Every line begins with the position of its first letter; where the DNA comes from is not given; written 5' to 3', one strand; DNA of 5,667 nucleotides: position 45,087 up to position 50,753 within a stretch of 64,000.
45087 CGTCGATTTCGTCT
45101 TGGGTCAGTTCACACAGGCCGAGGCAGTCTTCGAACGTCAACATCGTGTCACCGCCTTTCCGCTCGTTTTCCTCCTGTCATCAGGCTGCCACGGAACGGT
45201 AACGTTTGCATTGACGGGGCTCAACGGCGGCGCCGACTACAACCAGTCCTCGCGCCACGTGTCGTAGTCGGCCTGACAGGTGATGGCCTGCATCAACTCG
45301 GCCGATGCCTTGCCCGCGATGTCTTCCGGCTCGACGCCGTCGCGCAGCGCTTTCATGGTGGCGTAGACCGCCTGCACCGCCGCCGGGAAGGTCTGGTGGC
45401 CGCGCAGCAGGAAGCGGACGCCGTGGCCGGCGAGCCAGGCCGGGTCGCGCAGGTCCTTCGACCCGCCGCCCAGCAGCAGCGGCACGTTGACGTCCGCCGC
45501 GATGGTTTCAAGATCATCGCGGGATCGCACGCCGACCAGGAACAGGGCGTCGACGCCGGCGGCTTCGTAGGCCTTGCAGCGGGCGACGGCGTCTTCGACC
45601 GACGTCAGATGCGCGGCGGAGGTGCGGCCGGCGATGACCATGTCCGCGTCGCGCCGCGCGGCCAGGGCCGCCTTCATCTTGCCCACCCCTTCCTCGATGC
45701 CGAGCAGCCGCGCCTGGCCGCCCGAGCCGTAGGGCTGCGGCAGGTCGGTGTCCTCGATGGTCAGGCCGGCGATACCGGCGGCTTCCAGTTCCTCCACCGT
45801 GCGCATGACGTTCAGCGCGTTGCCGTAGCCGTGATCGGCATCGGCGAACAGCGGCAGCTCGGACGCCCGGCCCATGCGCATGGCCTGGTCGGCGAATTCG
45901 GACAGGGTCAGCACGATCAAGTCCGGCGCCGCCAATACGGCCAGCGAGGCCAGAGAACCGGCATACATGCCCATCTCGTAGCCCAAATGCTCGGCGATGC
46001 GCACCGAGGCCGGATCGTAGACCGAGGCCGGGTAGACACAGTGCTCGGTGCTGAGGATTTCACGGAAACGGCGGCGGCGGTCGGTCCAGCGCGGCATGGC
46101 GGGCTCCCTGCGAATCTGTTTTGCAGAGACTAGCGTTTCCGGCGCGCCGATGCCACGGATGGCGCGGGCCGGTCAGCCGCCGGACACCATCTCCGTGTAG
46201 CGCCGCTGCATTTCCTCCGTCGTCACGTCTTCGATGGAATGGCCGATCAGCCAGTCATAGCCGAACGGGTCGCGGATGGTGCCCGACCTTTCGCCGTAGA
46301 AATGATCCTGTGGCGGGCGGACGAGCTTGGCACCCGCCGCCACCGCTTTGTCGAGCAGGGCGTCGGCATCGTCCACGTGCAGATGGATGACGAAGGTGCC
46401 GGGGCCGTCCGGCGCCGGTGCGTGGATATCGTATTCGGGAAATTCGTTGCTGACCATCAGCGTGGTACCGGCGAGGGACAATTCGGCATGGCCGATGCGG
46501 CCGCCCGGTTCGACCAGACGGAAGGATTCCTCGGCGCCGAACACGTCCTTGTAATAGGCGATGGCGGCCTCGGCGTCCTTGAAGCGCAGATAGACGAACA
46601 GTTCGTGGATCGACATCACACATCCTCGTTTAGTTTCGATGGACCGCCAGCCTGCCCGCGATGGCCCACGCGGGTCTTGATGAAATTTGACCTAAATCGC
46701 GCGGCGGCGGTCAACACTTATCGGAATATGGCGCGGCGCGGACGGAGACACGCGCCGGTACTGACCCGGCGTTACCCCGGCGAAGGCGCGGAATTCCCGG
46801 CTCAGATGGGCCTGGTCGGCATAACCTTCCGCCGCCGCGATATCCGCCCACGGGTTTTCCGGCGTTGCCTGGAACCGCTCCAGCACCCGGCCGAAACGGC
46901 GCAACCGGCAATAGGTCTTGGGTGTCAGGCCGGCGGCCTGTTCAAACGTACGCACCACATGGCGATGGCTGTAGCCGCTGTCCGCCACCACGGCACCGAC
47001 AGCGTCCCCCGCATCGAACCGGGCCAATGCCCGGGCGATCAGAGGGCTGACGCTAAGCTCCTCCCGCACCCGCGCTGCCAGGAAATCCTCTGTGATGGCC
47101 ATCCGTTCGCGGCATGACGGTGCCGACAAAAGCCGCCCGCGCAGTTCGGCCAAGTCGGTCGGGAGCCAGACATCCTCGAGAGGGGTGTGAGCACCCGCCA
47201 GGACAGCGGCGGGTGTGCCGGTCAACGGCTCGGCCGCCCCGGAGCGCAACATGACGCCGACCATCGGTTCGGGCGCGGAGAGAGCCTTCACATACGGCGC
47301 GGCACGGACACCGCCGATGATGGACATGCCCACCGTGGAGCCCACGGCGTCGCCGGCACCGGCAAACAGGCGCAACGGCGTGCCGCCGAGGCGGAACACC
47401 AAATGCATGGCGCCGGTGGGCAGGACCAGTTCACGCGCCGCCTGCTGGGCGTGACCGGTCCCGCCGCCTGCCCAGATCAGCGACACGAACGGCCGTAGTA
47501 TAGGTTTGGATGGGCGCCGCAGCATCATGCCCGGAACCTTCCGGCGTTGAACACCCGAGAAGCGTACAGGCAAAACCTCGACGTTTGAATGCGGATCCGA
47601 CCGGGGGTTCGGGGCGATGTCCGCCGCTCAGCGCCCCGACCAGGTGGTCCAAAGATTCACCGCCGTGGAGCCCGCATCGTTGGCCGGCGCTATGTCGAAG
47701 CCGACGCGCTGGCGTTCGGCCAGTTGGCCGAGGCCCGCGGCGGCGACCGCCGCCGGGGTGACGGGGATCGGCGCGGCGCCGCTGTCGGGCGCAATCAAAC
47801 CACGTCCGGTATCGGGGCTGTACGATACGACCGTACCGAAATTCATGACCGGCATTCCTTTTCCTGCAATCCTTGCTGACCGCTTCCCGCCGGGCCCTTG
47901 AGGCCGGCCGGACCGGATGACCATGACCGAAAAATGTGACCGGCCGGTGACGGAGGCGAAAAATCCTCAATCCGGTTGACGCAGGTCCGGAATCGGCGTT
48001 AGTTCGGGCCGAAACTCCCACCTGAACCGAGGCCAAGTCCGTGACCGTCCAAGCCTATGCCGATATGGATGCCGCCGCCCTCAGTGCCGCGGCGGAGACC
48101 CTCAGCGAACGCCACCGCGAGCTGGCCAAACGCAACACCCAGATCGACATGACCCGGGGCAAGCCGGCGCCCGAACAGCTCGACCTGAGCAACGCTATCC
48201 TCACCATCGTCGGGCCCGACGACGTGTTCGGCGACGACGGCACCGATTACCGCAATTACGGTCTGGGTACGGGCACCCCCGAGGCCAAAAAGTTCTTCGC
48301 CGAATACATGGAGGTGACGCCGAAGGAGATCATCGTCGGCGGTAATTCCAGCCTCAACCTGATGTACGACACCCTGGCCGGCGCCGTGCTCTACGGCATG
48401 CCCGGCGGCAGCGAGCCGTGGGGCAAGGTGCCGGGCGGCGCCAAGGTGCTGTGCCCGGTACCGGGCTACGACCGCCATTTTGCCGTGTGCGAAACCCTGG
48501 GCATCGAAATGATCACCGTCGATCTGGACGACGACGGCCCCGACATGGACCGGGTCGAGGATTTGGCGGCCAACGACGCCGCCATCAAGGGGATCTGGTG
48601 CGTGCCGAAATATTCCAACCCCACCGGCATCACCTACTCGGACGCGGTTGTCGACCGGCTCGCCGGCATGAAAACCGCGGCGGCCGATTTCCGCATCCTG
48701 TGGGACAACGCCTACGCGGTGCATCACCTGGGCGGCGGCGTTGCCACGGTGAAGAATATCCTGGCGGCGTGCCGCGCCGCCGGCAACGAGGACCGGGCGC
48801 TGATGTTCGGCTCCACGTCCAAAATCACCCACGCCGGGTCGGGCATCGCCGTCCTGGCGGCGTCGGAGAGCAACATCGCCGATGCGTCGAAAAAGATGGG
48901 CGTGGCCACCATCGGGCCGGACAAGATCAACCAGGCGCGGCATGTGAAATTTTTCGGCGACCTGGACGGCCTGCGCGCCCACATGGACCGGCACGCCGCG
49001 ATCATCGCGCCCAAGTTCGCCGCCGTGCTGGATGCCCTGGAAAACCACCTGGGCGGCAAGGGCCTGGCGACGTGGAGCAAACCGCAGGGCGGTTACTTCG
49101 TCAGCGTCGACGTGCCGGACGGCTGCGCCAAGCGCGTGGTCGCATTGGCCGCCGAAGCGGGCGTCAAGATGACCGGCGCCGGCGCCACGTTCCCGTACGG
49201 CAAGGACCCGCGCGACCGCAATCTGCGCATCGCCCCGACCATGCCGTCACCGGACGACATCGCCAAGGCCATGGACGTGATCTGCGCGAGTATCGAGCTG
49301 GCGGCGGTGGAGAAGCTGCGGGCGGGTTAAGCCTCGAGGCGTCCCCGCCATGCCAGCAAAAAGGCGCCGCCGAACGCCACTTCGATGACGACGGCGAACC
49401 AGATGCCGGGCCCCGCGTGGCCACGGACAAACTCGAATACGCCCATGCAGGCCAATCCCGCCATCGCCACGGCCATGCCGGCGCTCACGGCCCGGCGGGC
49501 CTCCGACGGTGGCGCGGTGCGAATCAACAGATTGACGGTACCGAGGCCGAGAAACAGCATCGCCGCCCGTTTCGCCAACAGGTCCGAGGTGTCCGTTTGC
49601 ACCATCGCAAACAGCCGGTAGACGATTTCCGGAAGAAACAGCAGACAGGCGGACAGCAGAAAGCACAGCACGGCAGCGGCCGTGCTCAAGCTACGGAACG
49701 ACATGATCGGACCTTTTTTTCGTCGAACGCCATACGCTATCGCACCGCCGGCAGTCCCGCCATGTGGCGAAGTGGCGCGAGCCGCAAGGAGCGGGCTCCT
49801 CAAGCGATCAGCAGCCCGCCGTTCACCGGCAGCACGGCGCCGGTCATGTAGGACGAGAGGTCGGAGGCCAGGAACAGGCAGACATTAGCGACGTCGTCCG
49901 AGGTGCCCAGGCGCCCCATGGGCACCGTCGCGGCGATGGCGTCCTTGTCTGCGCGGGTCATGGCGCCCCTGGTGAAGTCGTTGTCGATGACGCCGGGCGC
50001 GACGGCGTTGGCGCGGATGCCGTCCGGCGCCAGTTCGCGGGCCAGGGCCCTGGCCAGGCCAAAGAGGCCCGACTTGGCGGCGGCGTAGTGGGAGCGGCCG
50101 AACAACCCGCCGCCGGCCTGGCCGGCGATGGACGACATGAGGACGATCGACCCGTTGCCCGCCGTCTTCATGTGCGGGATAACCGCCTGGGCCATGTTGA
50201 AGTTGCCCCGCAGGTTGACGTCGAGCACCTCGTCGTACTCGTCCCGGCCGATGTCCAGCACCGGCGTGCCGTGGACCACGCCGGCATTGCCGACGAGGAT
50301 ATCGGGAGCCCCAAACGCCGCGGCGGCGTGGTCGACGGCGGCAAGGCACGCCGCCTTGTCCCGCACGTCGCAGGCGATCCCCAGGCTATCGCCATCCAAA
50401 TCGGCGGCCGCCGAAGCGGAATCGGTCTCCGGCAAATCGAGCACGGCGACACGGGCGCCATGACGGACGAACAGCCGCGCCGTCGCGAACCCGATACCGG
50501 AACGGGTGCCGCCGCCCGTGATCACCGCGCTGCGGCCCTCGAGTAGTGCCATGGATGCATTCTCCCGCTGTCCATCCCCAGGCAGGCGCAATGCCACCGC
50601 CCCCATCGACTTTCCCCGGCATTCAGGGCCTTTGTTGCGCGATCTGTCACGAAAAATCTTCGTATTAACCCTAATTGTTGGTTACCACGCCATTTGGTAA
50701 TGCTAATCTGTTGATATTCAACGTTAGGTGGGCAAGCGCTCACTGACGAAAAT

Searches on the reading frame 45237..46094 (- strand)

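Call 15: search_protein_families(library=pfam, proteins=[window:45237-46094:-], max_evalue=0.0001)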
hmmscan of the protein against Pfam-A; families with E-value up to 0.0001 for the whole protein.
window:45237-46094:- (285 aa): 1 family
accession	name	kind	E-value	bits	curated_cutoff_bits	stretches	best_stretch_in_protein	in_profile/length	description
PF13714.12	PEP_mutase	-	3.4e-36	125.4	31.5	1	10-250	1-239/240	Phosphoenolpyruvate phosphomutase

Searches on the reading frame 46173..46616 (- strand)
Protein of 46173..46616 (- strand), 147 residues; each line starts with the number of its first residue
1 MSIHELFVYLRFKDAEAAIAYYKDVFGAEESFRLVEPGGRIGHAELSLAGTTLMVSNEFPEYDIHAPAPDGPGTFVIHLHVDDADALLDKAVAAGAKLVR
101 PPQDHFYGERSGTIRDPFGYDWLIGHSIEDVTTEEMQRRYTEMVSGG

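Call 15: search_protein_families(library=pfam, proteins=[window:46173-46616:-], max_evalue=0.0001)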
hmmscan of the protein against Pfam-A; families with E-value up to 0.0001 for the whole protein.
window:46173-46616:- (147 aa): 4 families
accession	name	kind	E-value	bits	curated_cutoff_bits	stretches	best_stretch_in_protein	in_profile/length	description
PF00903.31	Glyoxalase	-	1.2e-18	68.1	20.6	1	10-122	7-119/121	Glyoxalase/Bleomycin resistance protein/Dioxygenase superfamily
PF18029.7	Glyoxalase_6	-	1.9e-07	32.1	23.6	1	9-120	3-101/106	Glyoxalase-like domain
PF22656.2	At5g48480-like_N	-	4.8e-06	26.7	27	1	14-56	8-57/59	Glyoxalase At5g48480-like, N-terminal domain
PF22650.2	At5g48480-like_C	-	3e-05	24.7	27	0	78-123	3-48/50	Glyoxalase At5g48480-like C-terminal domain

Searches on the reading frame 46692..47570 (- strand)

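Call 15: search_protein_families(library=pfam, proteins=[window:46692-47570:-], max_evalue=0.0001)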
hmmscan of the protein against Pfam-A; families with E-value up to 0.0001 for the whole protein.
window:46692-47570:- (292 aa): 3 families
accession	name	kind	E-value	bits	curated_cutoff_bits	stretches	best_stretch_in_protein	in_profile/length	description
PF12833.13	HTH_18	-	3.5e-17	62.9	33.6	1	198-273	5-79/80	Helix-turn-helix domain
PF00165.29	HTH_AraC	-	3.2e-11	43.5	26.6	1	239-273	9-42/42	Bacterial regulatory helix-turn-helix proteins, AraC family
PF20240.3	DUF6597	-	1.4e-10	41.6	27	1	21-129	5-102/103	Domain of unknown function (DUF6597)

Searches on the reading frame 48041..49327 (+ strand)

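Call 15: search_protein_families(library=pfam, proteins=[window:48041-49327:+], max_evalue=0.0001)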
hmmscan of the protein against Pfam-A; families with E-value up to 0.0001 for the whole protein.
window:48041-49327:+ (429 aa): 2 families
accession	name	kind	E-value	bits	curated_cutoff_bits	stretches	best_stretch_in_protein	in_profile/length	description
PF12897.13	Asp_aminotransf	-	7.7e-179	595.3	27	1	12-426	4-417/421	Aspartate amino-transferase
PF00155.27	Aminotran_1_2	-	3.6e-12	46.6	19.7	1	66-413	31-360/361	Aminotransferase class I and II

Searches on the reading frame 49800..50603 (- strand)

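Call 15: search_protein_families(library=pfam, proteins=[window:49800-50603:-], max_evalue=0.0001)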
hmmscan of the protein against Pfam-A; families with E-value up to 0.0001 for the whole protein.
window:49800-50603:- (267 aa): 4 families
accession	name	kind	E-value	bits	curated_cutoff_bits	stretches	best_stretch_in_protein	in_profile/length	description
PF13561.12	adh_short_C2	-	1.4e-64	218.4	27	1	33-264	4-235/236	Enoyl-(Acyl carrier protein) reductase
PF00106.31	adh_short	-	4.9e-47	160.4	26.6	1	26-212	3-188/195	short chain dehydrogenase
PF08659.16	KR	-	1.6e-10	41.6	22.6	1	27-190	4-166/180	KR domain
PF23441.1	SDR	-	2.3e-09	37.5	27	1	29-265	12-256/258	SDR-like rossmann domain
